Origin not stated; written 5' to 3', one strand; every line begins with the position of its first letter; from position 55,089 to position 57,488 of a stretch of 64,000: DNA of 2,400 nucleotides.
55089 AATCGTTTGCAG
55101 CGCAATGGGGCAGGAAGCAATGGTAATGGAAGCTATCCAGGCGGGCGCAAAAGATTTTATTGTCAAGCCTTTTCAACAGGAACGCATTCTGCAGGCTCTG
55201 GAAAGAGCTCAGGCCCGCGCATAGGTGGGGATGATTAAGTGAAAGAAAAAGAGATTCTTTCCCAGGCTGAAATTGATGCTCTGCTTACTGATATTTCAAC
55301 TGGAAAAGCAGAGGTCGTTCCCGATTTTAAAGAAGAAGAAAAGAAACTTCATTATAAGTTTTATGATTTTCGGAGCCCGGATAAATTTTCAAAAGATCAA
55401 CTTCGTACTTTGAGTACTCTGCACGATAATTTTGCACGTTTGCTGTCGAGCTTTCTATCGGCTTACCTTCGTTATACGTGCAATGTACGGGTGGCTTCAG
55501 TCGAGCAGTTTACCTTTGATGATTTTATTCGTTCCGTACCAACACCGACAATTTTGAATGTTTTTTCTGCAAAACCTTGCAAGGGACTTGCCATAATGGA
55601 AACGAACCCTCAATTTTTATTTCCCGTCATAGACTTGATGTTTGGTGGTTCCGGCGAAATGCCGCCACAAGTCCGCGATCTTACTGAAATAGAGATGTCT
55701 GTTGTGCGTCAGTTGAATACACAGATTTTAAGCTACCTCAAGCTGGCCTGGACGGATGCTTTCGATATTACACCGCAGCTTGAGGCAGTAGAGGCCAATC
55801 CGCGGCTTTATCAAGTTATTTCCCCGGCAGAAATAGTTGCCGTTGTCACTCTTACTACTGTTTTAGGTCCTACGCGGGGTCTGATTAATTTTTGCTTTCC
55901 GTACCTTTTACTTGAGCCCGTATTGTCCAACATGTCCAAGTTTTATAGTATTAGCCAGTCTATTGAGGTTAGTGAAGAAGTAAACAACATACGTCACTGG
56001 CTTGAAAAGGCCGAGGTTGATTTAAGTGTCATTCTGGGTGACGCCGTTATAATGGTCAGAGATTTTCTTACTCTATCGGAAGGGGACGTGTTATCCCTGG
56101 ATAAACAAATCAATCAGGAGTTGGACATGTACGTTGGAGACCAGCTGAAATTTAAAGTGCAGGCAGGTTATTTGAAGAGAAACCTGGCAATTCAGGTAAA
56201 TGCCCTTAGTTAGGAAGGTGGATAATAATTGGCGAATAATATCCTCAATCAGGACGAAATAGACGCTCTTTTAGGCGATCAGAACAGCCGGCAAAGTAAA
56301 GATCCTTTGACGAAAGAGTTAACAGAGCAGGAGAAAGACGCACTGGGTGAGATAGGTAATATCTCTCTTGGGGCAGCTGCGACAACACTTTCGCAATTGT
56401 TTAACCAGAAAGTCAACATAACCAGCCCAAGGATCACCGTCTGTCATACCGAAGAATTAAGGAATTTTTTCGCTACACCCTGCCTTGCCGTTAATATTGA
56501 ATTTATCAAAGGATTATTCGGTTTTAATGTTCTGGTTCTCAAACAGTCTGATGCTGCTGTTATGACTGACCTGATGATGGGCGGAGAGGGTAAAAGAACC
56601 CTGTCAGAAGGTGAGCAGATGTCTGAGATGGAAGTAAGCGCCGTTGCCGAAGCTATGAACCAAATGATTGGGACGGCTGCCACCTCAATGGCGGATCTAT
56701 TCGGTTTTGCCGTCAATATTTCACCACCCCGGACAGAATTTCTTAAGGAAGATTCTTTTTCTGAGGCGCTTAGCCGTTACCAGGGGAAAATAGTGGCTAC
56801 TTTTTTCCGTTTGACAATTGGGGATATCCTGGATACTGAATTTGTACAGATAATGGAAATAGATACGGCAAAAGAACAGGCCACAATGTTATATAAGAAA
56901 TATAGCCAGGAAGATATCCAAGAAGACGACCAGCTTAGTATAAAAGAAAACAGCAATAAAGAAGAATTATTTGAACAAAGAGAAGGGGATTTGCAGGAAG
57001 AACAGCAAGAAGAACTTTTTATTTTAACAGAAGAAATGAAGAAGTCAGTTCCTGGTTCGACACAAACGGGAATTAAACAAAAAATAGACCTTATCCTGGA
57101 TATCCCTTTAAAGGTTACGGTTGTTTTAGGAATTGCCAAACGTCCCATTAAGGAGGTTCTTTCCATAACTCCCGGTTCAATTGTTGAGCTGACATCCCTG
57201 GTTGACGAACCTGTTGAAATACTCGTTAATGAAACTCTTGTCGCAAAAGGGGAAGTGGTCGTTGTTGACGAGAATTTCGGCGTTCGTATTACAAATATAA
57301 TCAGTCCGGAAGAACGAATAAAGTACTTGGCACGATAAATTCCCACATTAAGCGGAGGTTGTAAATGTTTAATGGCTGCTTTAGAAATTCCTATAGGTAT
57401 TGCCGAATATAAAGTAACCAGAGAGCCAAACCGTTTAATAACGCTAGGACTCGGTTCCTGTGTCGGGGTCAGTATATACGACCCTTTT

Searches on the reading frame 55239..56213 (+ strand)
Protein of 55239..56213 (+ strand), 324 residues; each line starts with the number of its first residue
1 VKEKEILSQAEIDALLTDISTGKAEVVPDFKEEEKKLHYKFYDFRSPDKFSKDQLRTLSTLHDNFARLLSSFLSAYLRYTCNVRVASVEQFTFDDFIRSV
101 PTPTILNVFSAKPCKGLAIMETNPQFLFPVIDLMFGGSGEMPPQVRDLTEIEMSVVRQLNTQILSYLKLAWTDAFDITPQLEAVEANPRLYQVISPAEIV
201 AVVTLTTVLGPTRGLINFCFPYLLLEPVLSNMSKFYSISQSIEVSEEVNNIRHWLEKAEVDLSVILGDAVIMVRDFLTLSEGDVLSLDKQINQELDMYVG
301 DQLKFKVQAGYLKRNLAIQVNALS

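Call 8: search_protein_families(library=pfam, proteins=[window:55239-56213:+])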
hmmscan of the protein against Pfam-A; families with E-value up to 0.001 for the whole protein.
window:55239-56213:+ (324 aa): 2 families
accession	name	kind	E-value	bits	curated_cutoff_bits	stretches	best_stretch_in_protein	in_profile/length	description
PF02154.20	FliM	-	4e-60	203.4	27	1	42-232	1-192/192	Flagellar motor switch protein FliM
PF01052.25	FliMN_C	-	8.2e-19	67.8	23.8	1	254-321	2-69/73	Type III flagellar switch regulator (C-ring) FliN C-term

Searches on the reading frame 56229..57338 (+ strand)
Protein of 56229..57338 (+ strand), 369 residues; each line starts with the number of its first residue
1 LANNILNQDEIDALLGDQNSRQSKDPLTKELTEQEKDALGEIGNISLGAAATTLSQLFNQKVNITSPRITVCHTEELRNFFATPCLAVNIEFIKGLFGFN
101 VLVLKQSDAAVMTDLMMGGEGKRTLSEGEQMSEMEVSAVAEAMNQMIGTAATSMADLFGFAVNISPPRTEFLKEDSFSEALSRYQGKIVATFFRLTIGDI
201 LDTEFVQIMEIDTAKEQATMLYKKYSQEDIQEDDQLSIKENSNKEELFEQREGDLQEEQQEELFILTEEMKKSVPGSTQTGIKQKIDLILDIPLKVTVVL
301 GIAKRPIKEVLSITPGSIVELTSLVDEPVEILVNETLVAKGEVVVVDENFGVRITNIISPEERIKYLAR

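Call 8: search_protein_families(library=pfam, proteins=[window:56229-57338:+])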
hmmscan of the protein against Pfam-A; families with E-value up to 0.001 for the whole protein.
window:56229-57338:+ (369 aa): 3 families
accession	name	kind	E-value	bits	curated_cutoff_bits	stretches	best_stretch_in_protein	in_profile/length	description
PF04509.17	CheC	-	3.4e-24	84.9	22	2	134-169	1-36/38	CheC-like family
PF01052.25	FliMN_C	-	5e-21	74.9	23.8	1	288-358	2-72/73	Type III flagellar switch regulator (C-ring) FliN C-term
PF13690.11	CheX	-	7.9e-07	29.5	27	0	121-169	34-72/94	Chemotaxis phosphatase CheX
